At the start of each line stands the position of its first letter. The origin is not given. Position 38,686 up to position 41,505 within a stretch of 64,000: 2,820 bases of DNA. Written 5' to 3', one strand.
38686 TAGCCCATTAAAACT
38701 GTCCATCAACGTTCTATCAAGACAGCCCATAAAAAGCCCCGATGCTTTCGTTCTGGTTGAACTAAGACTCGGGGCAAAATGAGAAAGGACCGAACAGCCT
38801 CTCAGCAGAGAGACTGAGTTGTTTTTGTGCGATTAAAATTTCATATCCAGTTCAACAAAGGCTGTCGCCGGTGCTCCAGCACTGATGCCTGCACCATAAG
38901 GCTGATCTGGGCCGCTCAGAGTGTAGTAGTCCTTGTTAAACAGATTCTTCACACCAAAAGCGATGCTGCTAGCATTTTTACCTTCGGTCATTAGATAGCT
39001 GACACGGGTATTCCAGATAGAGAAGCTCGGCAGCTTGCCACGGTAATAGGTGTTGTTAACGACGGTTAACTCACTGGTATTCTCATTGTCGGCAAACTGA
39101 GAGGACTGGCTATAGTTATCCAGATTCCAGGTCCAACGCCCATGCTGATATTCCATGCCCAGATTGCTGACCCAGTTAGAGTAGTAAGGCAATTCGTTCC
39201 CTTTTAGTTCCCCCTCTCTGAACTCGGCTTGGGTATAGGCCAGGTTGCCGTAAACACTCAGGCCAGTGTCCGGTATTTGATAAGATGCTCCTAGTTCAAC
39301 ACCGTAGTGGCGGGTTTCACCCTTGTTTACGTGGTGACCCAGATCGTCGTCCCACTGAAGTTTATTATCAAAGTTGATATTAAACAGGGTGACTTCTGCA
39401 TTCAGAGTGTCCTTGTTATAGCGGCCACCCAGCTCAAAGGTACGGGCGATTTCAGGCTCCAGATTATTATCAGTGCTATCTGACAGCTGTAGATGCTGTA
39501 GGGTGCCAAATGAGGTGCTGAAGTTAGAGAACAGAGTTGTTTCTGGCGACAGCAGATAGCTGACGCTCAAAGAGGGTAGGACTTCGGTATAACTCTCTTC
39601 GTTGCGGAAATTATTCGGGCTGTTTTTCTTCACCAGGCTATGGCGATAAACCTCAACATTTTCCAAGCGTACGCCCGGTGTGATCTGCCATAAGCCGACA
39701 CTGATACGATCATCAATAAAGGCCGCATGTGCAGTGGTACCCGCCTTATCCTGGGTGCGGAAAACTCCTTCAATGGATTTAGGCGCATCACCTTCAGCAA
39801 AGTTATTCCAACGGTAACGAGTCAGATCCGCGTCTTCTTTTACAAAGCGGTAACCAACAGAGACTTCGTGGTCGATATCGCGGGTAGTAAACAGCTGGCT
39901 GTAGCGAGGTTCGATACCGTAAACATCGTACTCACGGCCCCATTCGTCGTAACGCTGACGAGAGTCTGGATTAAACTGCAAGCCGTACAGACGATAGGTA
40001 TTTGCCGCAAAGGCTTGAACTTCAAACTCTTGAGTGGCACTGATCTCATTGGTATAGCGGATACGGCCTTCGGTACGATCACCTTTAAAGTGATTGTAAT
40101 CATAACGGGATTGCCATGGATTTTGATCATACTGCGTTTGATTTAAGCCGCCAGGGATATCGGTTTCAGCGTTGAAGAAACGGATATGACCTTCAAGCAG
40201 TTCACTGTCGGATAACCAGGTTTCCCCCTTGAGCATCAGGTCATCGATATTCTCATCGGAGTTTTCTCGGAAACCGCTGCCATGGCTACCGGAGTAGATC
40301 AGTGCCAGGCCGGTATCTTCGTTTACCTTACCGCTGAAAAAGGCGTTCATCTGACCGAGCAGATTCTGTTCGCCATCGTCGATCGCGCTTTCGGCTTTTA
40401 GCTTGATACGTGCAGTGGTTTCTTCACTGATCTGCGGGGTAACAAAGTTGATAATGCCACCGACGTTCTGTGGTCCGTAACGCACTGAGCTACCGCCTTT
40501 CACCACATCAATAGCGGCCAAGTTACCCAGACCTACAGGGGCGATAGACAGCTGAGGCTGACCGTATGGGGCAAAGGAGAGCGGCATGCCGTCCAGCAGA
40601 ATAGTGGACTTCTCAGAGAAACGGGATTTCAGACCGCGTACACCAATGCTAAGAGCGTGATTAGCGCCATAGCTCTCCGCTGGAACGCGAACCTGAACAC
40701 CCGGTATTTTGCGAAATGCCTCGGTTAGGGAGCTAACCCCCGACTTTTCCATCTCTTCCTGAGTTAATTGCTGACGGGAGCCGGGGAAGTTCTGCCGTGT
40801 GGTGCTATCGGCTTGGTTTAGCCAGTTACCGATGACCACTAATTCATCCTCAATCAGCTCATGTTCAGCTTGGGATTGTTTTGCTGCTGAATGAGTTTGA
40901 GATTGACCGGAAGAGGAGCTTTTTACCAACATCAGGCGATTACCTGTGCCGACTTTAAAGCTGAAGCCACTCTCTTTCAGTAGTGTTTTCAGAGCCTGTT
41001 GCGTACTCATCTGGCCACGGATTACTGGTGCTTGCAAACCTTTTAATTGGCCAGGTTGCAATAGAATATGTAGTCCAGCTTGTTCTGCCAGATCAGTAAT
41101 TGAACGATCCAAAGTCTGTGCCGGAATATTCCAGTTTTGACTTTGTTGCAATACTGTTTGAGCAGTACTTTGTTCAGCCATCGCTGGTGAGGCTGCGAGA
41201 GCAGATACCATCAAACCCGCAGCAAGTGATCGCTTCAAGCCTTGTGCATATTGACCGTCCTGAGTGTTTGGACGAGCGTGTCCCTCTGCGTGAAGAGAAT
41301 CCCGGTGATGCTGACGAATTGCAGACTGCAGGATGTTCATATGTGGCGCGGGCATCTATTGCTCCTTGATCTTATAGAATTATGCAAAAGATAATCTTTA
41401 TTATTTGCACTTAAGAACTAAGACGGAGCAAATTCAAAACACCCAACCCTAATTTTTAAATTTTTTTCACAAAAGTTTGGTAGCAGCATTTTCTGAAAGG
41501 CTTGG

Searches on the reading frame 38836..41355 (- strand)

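Call 16: search_protein_families(library=pfam, proteins=[window:38836-41355:-], max_evalue=0.001)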
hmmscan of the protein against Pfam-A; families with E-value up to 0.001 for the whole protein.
window:38836-41355:- (840 aa): 3 families
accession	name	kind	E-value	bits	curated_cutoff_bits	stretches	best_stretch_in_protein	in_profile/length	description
PF00593.30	TonB_dep_Rec_b-barrel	-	7.5e-47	161.6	27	1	387-805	15-436/436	TonB dependent receptor-like, beta-barrel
PF07715.20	Plug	-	1.9e-20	73.8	23.9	1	188-301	3-107/107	TonB-dependent Receptor Plug Domain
PF07660.19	STN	-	5.1e-08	33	28.4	1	97-145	3-51/52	Secretin and TonB N terminus short domain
